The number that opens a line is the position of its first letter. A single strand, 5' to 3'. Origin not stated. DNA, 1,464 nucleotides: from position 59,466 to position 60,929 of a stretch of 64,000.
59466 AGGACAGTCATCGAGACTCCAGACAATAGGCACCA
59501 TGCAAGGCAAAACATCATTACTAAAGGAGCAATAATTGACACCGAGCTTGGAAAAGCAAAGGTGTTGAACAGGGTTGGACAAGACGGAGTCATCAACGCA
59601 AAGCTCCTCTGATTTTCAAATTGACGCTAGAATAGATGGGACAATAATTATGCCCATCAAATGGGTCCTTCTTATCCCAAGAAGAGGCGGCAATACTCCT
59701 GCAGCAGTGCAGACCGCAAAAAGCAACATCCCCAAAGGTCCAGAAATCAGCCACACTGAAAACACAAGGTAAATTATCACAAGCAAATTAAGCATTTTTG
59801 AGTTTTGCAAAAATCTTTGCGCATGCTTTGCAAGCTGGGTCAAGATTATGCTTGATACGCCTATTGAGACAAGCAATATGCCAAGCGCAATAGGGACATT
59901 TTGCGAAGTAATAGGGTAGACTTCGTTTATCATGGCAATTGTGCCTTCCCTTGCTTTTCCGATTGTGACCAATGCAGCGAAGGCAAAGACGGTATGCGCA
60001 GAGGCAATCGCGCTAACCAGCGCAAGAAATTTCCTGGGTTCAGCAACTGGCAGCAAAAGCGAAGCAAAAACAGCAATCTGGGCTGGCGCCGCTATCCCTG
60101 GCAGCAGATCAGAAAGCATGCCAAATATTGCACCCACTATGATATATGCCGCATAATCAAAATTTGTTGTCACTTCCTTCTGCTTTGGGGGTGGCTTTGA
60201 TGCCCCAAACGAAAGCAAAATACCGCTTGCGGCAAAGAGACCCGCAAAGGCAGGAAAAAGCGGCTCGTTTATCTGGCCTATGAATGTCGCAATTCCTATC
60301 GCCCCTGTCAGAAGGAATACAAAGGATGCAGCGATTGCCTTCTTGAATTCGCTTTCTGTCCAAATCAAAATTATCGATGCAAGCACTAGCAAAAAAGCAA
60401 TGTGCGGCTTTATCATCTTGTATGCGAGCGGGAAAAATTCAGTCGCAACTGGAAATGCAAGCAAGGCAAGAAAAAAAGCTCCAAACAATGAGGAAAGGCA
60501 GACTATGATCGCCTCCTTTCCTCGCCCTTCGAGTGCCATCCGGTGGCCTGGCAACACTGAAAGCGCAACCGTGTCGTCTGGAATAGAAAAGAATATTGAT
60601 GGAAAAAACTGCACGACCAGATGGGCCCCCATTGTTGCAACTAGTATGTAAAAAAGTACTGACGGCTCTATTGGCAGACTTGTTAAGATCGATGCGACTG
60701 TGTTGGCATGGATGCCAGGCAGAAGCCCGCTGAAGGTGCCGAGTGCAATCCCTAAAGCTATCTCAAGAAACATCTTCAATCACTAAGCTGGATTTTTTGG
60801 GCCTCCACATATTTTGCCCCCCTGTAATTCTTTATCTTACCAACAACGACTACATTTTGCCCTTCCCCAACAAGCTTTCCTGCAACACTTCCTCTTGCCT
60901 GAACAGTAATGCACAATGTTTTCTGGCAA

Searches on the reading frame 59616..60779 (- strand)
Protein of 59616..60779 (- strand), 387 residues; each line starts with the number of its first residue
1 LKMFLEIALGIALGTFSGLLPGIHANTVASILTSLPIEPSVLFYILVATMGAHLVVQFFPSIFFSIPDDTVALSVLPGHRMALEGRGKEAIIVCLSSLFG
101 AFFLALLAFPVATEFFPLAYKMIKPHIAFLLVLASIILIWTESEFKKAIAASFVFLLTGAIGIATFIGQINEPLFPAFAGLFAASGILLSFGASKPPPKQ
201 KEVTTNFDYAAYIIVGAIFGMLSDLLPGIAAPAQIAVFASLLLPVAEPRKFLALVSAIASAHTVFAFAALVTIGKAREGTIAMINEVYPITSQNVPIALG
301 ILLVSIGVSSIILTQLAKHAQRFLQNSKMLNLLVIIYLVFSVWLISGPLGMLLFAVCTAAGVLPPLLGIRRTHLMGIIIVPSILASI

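Call 96: search_protein_families(library=pfam, proteins=[window:59616-60779:-], max_evalue=0.001)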
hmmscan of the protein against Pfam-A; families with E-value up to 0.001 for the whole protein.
window:59616-60779:- (387 aa): 1 family
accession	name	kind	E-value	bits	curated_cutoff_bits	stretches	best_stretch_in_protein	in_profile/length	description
PF01970.21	TctA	-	1.7e-37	129.5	28.9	1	7-375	4-422/423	Tripartite tricarboxylate transporter TctA family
